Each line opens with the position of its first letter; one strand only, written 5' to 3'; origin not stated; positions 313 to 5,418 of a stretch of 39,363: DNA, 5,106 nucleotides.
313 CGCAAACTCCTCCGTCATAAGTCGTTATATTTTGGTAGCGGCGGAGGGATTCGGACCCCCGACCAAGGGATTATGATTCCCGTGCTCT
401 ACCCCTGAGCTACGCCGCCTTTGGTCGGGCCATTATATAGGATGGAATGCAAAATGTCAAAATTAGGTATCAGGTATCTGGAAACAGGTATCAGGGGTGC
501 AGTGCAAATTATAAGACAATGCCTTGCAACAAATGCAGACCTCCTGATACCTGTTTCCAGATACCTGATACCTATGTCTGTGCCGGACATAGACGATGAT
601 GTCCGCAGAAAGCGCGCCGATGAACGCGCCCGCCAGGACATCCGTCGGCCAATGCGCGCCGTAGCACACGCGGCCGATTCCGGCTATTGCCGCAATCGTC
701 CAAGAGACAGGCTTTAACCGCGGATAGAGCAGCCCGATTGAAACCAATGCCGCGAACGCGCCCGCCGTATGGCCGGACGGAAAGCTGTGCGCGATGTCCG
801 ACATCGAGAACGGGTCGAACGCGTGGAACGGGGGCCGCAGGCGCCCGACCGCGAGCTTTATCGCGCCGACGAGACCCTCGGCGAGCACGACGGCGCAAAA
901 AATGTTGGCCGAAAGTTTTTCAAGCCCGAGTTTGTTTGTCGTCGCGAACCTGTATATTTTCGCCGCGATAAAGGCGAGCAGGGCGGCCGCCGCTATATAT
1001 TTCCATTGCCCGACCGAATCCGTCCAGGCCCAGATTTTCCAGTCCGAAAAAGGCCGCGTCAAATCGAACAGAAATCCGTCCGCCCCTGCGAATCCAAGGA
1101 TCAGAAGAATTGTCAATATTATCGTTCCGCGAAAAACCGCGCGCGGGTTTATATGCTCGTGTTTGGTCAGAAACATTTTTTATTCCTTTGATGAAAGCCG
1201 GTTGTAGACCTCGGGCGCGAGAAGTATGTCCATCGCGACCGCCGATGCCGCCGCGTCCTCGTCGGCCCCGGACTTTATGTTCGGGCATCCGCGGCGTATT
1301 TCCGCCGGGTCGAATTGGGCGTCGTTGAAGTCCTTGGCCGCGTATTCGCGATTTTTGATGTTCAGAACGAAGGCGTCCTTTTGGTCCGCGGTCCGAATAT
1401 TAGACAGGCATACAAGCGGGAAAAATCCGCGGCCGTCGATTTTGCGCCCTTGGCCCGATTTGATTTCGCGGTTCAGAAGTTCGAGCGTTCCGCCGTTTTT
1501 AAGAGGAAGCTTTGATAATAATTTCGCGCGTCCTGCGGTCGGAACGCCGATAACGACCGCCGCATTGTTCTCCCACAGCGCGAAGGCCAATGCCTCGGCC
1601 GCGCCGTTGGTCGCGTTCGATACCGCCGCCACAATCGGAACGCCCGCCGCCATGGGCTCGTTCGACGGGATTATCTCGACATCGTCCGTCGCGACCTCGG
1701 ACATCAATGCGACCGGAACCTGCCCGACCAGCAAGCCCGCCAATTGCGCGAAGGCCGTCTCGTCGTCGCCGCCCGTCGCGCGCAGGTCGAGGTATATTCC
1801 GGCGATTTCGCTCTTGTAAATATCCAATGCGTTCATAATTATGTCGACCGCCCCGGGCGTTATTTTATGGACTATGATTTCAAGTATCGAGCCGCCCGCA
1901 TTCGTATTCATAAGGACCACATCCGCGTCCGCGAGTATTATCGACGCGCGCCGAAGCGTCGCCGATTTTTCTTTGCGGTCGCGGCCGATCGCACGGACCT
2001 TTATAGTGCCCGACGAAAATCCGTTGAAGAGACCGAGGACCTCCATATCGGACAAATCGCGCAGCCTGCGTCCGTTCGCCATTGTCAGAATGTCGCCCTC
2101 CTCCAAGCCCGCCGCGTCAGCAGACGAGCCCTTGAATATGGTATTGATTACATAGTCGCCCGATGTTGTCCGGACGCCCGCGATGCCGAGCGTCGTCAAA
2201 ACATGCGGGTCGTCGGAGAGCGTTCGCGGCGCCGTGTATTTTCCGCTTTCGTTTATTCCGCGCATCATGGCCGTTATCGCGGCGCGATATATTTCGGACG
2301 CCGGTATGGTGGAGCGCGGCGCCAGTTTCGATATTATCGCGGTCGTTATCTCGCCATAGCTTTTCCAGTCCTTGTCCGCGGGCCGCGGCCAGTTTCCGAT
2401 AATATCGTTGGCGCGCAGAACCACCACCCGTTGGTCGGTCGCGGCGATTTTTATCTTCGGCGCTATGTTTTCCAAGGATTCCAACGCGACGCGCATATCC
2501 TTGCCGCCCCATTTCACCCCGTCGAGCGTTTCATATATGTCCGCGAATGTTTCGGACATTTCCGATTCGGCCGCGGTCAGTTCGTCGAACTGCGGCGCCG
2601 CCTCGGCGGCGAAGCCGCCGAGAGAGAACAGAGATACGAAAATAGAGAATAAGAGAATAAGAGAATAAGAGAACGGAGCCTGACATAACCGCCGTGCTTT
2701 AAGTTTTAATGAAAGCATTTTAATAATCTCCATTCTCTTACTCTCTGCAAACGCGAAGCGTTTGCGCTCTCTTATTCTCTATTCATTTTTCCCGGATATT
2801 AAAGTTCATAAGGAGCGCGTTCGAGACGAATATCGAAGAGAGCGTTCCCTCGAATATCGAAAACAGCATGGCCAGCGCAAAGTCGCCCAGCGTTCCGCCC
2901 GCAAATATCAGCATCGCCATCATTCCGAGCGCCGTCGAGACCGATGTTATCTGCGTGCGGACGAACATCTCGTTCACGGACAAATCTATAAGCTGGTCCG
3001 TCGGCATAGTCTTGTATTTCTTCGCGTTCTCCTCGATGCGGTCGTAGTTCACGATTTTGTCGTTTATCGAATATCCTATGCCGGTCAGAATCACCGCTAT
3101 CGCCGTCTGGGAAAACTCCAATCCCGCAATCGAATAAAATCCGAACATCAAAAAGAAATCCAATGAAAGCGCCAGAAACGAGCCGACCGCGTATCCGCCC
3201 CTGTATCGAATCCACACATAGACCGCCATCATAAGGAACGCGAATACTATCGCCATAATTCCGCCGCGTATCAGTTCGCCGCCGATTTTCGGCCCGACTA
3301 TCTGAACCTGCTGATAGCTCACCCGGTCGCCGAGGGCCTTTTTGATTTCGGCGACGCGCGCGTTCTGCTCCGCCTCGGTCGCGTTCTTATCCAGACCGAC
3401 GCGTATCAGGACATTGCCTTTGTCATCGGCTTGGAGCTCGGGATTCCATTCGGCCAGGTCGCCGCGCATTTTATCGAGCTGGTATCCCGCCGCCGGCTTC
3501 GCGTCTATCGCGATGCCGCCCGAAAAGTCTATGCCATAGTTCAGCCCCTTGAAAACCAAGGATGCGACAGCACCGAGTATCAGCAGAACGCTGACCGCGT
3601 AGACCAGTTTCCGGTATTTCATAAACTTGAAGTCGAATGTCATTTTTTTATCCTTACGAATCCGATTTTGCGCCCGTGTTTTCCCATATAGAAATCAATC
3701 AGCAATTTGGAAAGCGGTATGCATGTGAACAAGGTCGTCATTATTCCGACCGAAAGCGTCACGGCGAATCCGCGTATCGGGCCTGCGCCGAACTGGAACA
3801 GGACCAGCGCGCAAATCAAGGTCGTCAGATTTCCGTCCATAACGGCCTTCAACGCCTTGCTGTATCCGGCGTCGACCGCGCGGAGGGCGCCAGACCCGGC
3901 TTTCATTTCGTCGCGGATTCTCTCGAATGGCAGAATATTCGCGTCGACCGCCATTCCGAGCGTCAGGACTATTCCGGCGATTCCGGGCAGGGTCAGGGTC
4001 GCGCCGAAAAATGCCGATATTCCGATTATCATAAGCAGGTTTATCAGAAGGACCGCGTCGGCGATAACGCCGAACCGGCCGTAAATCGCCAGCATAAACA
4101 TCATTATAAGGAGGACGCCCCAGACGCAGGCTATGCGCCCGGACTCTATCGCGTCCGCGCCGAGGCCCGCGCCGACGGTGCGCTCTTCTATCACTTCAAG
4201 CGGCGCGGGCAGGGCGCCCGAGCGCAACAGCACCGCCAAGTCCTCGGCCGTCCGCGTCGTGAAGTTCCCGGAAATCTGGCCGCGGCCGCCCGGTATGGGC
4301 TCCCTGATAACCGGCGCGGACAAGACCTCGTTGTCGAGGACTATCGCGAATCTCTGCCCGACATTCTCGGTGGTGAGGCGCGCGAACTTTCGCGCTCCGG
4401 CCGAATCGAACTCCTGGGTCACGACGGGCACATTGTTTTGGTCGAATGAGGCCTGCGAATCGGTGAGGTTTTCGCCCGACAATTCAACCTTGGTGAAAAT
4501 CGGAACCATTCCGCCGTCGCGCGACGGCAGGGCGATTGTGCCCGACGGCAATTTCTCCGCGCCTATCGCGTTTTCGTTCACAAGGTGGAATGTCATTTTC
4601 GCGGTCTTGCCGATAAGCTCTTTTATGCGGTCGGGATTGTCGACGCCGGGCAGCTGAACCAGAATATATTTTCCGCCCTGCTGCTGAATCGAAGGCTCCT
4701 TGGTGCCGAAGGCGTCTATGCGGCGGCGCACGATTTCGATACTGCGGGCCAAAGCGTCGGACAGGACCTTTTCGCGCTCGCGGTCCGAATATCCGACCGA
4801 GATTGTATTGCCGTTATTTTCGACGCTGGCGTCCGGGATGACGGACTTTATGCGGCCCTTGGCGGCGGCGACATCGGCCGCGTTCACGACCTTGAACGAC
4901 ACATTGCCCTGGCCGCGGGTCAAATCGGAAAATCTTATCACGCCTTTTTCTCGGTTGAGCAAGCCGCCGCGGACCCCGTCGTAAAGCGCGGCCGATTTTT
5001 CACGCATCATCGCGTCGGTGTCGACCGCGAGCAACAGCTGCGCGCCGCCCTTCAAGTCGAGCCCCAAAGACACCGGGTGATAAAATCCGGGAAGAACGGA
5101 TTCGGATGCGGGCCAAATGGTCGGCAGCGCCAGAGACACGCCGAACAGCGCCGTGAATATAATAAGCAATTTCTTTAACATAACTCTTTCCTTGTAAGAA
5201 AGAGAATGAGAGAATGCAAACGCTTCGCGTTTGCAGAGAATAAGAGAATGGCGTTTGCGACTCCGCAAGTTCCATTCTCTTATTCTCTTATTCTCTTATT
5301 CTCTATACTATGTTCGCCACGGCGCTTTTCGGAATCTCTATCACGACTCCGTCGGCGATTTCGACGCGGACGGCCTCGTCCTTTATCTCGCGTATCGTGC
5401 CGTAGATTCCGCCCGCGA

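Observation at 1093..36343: Strand-polar palindromic motif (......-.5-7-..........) embedded only in coding sequences, 10 copies all in one absolute orientation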

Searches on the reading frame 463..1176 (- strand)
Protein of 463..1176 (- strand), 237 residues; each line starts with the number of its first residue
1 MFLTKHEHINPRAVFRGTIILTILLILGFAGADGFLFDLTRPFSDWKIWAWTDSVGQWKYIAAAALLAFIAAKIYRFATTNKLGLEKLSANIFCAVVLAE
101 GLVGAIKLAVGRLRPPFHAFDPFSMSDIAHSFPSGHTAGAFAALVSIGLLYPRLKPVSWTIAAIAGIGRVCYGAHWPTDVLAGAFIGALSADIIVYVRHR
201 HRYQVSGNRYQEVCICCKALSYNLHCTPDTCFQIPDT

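Call 8: search_protein_families(library=pfam, proteins=[window:463-1176:-])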
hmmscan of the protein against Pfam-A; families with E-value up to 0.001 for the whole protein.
window:463-1176:- (237 aa): 2 families
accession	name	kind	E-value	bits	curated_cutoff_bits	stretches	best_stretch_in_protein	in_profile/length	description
PF01569.27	PAP2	-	6.4e-22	78.1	27.2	1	92-201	5-128/130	PAP2 superfamily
PF14378.12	PAP2_3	-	1.2e-05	25.6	27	1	129-191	124-188/190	PAP2 superfamily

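Call 12: find_encoding_contigs(protein=window:463-1176:-, flank=10000, max_places=10)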
Protein window:463-1176:- (237 aa): no gene with exactly this product is on record in the collection.

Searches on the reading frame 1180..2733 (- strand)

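Call 8: search_protein_families(library=pfam, proteins=[window:1180-2733:-])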
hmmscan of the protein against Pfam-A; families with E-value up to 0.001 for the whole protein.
window:1180-2733:- (517 aa): 4 families
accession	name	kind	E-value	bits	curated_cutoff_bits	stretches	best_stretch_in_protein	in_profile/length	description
PF03572.23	Peptidase_S41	-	2.9e-10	40.4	24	1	305-438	25-160/165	Peptidase family S41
PF17820.7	PDZ_6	-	1.2e-06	28.5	27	1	196-229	2-35/54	PDZ domain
PF00595.29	PDZ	-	7.5e-06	26.7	23.2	1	182-233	12-66/81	PDZ domain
PF13180.12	PDZ_2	-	2.6e-05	24.8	27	1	182-259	3-77/80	PDZ domain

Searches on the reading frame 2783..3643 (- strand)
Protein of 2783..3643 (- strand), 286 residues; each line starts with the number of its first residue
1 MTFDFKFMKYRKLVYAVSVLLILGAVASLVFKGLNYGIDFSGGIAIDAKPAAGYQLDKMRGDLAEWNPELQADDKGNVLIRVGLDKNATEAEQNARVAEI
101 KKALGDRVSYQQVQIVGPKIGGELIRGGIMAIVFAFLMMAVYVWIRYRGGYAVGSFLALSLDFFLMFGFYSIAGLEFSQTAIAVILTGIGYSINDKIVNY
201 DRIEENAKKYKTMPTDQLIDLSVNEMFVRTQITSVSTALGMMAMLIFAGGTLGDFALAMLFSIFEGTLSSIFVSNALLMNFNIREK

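Call 8: search_protein_families(library=pfam, proteins=[window:2783-3643:-])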
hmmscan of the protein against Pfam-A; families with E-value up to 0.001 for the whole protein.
window:2783-3643:- (286 aa): 2 families
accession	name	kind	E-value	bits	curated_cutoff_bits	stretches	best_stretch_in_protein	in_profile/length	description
PF02355.23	SecD_SecF_C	-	4.1e-52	176.8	20.5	1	99-281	4-186/189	Protein export membrane protein SecD/SecF, C-terminal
PF07549.19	Sec_GG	-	3.7e-06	26.7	20.3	1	28-44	2-18/28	SecD/SecF GG Motif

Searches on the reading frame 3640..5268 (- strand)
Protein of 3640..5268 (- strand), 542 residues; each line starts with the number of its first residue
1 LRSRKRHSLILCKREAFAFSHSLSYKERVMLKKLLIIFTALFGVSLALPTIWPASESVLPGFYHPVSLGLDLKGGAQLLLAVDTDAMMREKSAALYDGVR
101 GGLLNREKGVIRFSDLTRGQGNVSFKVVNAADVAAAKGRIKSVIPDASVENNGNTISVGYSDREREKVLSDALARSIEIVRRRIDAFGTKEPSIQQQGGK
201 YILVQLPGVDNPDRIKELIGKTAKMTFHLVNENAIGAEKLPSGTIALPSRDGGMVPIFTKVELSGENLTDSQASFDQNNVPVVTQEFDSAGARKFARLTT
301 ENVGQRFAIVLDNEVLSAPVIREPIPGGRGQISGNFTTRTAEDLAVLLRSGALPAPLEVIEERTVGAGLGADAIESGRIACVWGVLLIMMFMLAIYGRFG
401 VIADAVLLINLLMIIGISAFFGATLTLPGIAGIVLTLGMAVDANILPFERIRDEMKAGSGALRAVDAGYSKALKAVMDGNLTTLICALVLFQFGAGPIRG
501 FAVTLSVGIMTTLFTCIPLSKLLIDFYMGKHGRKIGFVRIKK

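Call 29: search_protein_families(library=pfam, proteins=[window:3640-5268:-], max_evalue=0.01)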
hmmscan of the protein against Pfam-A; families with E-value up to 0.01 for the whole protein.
window:3640-5268:- (542 aa): 4 families
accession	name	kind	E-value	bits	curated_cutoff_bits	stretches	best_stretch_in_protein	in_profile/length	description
PF22599.2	SecDF_P1_head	-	4.1e-39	133.5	27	1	252-355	10-114/114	SecDF, P1 head subdomain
PF21760.3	SecD_1st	-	1.3e-25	89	27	1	174-232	2-60/60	Protein translocase subunit SecDF, P1 domain, N-terminal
PF02355.23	SecD_SecF_C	-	1.8e-15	57.3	20.5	1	358-521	14-180/189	Protein export membrane protein SecD/SecF, C-terminal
PF07549.19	Sec_GG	-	0.00075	19.4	20.3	1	65-86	7-28/28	SecD/SecF GG Motif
